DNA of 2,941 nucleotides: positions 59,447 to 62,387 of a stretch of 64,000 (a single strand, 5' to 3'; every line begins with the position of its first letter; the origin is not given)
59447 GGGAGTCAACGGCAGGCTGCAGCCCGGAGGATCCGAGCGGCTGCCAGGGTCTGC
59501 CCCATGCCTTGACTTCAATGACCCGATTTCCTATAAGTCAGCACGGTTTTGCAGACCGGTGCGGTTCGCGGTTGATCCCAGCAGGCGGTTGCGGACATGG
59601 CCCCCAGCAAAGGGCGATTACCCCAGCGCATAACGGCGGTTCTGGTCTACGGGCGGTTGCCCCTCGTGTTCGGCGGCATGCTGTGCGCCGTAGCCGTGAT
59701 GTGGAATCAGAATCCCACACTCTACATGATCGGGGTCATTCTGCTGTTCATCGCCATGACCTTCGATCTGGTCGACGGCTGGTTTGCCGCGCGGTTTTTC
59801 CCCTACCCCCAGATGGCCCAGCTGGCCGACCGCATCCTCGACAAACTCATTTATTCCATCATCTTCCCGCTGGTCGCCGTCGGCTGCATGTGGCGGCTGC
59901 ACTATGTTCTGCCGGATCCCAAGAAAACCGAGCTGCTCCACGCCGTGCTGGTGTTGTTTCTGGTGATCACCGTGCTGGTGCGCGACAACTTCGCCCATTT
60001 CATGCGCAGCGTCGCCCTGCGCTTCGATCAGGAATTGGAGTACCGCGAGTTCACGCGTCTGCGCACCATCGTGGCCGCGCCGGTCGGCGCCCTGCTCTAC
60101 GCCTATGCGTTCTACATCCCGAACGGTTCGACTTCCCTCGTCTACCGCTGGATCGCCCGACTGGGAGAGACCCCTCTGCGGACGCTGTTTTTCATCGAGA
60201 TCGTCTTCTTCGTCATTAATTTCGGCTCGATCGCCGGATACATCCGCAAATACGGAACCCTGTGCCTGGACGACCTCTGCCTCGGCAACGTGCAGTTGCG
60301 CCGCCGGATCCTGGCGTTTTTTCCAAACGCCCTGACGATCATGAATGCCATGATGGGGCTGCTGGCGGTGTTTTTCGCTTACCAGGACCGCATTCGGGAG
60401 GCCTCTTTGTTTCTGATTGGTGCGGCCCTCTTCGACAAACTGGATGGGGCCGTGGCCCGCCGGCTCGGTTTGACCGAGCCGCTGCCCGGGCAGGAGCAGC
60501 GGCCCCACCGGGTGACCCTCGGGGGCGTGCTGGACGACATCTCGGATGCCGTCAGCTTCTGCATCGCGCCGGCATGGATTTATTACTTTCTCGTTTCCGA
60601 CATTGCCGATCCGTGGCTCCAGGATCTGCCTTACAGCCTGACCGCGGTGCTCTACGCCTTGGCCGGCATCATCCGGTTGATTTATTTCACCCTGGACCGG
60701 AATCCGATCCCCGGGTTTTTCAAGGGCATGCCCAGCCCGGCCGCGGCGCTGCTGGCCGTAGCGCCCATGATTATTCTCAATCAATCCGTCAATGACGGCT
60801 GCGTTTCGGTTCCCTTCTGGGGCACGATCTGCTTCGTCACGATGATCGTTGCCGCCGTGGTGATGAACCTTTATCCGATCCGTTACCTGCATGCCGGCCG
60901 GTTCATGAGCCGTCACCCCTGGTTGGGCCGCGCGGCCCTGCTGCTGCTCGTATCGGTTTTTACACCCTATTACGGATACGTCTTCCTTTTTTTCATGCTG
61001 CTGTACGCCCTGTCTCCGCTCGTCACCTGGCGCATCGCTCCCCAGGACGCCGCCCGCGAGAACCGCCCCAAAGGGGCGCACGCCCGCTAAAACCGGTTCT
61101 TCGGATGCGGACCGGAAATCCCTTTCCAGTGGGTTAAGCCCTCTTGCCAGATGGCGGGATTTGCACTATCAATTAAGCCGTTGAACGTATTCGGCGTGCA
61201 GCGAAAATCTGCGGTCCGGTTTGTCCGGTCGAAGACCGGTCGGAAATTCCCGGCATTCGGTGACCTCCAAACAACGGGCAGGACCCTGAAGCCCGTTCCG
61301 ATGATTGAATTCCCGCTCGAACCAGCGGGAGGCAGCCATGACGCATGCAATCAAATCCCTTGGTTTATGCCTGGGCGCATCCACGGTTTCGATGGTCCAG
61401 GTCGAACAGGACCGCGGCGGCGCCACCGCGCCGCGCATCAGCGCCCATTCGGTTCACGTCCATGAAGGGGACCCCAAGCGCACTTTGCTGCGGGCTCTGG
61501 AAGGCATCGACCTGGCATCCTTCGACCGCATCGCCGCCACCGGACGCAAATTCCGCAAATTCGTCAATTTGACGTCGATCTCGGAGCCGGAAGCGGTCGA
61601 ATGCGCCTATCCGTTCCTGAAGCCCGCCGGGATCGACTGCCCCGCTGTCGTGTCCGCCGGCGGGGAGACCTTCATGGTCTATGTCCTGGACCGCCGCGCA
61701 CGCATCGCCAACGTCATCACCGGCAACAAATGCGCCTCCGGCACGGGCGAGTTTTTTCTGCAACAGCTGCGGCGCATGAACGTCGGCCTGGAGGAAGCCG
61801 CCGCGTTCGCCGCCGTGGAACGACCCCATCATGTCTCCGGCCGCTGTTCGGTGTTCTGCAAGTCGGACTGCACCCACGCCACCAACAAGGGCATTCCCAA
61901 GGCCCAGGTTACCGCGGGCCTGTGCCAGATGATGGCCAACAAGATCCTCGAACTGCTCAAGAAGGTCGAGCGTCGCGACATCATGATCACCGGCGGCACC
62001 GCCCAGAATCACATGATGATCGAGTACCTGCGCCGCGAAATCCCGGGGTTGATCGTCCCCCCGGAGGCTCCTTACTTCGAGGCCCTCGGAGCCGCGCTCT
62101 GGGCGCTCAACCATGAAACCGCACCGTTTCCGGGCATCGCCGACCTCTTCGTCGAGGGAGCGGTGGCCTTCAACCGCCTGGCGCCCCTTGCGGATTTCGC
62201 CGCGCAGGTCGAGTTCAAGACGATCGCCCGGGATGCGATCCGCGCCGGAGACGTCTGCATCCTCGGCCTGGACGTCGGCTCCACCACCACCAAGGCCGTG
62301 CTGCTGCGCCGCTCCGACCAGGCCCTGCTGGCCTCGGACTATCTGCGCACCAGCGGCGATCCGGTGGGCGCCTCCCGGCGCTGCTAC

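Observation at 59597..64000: Tandem CDP-alcohol phosphatidyltransferase fusion next to a giant HgdC-type ATPase/dehydratase-like protein: candidate ether-lipid (plasmalogen-type) module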

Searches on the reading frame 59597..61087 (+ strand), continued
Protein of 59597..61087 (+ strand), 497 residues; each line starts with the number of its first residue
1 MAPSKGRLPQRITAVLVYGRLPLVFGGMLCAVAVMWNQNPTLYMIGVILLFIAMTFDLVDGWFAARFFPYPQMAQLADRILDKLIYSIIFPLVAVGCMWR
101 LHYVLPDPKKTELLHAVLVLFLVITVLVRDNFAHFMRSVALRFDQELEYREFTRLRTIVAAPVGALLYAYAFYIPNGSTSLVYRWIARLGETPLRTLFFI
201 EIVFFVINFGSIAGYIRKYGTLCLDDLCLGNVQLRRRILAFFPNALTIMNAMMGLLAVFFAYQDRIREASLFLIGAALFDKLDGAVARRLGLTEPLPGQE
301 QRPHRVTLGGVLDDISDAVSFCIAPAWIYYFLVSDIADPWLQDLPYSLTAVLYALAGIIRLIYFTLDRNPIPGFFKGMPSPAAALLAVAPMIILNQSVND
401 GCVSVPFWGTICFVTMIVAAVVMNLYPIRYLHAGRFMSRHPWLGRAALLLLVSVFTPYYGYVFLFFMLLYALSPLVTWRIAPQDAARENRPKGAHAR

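Call 86: find_homologous_proteins(query=P0389, max_evalue=1e-10)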
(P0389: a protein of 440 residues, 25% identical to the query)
Query P0389 (440 aa): 198 proteins with E <= 1e-10 among 8000 candidates; the best 120 are listed.
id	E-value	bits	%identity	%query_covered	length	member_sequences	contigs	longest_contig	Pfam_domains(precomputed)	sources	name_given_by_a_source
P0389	1.7e-270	916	100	100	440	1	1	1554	PF01066.27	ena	-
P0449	1.2e-210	718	78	100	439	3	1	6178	PF01066.27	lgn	-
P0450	7.4e-204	696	77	99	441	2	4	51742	PF01066.27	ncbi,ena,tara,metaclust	tara:strand:- start:618 stop:1943 length:1326 start_codon:yes stop_codon:yes gene_type:complete|meta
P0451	2.1e-182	625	67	99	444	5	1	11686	PF01066.27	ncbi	-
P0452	1.4e-123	432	49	99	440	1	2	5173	PF01066.27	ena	-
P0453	6.4e-122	426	48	99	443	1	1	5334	PF01066.27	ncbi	-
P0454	2.9e-119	417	49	99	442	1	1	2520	PF01066.27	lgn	-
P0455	4.2e-116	407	48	98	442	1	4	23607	PF01066.27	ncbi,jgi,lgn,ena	jgi:CDP-diacylglycerol--glycerol-3-phosphate 3-phosphatidyltransferase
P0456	1.8e-115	405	46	98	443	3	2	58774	PF01066.27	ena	-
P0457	2.1e-112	395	44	98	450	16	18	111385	PF01066.27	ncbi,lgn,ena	-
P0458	9.9e-111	389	45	99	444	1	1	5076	PF01066.27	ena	-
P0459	1.7e-110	388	46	100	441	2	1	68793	PF01066.27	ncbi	-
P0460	2.0e-110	388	48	96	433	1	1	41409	PF01066.27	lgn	-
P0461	2.7e-110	388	47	98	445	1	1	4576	PF01066.27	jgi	jgi:CDP-diacylglycerol---glycerol-3-phosphate 3-phosphatidyltransferase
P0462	2.8e-110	388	44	99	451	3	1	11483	PF01066.27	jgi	-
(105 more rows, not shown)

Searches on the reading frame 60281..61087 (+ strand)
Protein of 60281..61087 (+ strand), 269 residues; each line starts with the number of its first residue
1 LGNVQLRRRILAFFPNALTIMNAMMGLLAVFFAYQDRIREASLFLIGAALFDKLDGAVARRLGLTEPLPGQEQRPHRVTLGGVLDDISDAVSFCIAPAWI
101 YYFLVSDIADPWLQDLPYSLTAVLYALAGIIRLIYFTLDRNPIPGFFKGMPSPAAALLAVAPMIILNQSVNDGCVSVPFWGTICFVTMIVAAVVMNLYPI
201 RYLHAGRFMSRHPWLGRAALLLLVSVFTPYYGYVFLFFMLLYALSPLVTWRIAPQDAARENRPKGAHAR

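Call 53: search_protein_families(library=ncbifam, proteins=[window:60281-61087:+], max_evalue=0.01)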
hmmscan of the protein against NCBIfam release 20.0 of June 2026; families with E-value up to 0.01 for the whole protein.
seq(269 aa): 10 families
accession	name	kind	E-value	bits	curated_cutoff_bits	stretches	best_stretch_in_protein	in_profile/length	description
NF038087.1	arch_ser_synth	exception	1.6e-19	70.4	240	1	14-161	6-140/216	archaetidylserine synthase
TIGR00473.1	pssA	equivalog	2e-19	70.2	107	1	19-168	1-131/153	CDP-diacylglycerol--serine O-phosphatidyltransferase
TIGR04217.1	archae_ser_T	exception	1.4e-17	64.2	200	1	14-248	9-218/221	archaetidylserine synthase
NF038086.1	anchor_synt_A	exception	4.8e-13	49.4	200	1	16-168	11-152/222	protein sorting system archaetidylserine synthase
NF045886.1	PhCholSynLeg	equivalog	1.2e-07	31.5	440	1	7-187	11-174/250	phosphatidylcholine synthase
NF040950.1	archin_ph_syn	equivalog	2.4e-06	27.6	180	1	12-64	23-76/191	archaetidylinositol phosphate synthase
NF045884.1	PhCholSynAgro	equivalog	5.9e-06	26.4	350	1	10-209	8-177/235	phosphatidylcholine synthase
NF045887.1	PhCholSynPs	equivalog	0.0005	19.7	300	1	9-105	9-97/235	phosphatidylcholine synthase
NF045888.1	PhCholSynBrdy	equivalog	0.00098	18.6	400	1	7-111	15-109/243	phosphatidylcholine synthase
NF045883.1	PIPSynth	equivalog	0.0042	16.8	170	1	13-101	23-104/197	phosphatidylinositol phosphate synthase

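Call 80: search_solved_structures(query=window:60281-61087:+, max_evalue=1, show_alignments=2)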
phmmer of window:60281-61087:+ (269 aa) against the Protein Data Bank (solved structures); distinct sequences matched with E-value up to 1: 2.
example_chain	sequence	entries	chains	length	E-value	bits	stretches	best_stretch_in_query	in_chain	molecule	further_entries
7pow_A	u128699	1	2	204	2.5e-06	30.5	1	14-170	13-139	CDP-diacylglycerol--serine O-phosphatidyltransferase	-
7b1k_A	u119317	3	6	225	3.1e-06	30.2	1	14-170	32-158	CDP-diacylglycerol--serine O-phosphatidyltransferase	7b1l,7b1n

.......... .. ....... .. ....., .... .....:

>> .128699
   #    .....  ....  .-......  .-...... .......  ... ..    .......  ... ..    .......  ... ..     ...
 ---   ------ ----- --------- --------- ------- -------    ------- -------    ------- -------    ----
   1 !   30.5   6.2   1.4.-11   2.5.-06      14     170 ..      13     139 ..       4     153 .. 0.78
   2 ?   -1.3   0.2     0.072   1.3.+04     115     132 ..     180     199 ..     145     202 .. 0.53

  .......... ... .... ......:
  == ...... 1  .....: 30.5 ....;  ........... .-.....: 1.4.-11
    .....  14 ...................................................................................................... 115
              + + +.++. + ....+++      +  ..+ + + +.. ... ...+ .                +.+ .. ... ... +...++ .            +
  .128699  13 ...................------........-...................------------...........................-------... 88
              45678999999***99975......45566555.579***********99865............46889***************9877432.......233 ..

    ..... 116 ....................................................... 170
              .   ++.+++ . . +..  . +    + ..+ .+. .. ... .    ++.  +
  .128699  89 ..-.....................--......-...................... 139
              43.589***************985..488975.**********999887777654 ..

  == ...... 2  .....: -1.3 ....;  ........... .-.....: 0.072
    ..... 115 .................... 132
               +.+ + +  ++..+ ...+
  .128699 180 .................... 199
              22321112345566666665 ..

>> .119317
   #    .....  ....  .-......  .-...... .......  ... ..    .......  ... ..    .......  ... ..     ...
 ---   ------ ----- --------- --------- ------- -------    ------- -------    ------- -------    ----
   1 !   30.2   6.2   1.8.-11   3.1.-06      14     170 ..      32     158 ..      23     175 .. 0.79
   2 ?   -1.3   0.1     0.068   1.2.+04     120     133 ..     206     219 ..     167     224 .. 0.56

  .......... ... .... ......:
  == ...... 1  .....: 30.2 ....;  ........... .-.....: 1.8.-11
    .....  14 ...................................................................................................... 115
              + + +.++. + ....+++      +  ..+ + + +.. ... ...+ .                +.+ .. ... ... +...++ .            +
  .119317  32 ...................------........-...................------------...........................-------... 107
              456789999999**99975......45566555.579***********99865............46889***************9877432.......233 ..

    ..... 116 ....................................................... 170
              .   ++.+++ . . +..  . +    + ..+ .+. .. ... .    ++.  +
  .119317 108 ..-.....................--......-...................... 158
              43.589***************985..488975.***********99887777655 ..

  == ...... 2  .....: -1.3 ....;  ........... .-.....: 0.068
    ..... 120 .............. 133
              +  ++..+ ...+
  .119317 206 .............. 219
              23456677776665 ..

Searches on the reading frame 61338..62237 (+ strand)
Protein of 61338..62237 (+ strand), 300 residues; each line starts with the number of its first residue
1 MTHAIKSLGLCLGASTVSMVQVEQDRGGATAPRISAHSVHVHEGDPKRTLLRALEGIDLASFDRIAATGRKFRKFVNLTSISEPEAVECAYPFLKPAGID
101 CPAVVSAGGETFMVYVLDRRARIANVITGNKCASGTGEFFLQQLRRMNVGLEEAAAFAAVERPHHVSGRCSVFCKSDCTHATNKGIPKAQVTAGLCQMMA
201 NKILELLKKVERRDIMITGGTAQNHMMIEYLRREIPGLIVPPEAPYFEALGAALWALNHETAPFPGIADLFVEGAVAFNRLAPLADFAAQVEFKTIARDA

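Call 66: search_solved_structures(query=window:61338-62237:+, max_evalue=0.01, show_alignments=2)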
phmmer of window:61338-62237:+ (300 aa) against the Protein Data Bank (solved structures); distinct sequences matched with E-value up to 0.01: 5.
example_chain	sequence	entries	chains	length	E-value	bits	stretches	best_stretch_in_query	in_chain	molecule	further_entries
4eht_A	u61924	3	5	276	6.1e-18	68.4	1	101-259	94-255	Activator of 2-hydroxyisocaproyl-CoA dehydratase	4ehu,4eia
1hux_A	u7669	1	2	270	1.9e-15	60.3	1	7-258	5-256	ACTIVATOR OF (R)-2-HYDROXYGLUTARYL-COA DEHYDRATASE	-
7yyl_E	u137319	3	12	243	5.6e-13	52.1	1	103-256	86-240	Putative CoA-substrate-specific enzyme activase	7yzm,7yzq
9gai_D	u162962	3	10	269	6.1e-13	52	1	103-259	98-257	3-methylbenzoyl-CoA reductase alpha subunit MbdQ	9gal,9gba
9gai_C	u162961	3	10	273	4.4e-10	42.6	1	102-254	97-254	3-methylbenzoyl-CoA reductase delta subunit MbdP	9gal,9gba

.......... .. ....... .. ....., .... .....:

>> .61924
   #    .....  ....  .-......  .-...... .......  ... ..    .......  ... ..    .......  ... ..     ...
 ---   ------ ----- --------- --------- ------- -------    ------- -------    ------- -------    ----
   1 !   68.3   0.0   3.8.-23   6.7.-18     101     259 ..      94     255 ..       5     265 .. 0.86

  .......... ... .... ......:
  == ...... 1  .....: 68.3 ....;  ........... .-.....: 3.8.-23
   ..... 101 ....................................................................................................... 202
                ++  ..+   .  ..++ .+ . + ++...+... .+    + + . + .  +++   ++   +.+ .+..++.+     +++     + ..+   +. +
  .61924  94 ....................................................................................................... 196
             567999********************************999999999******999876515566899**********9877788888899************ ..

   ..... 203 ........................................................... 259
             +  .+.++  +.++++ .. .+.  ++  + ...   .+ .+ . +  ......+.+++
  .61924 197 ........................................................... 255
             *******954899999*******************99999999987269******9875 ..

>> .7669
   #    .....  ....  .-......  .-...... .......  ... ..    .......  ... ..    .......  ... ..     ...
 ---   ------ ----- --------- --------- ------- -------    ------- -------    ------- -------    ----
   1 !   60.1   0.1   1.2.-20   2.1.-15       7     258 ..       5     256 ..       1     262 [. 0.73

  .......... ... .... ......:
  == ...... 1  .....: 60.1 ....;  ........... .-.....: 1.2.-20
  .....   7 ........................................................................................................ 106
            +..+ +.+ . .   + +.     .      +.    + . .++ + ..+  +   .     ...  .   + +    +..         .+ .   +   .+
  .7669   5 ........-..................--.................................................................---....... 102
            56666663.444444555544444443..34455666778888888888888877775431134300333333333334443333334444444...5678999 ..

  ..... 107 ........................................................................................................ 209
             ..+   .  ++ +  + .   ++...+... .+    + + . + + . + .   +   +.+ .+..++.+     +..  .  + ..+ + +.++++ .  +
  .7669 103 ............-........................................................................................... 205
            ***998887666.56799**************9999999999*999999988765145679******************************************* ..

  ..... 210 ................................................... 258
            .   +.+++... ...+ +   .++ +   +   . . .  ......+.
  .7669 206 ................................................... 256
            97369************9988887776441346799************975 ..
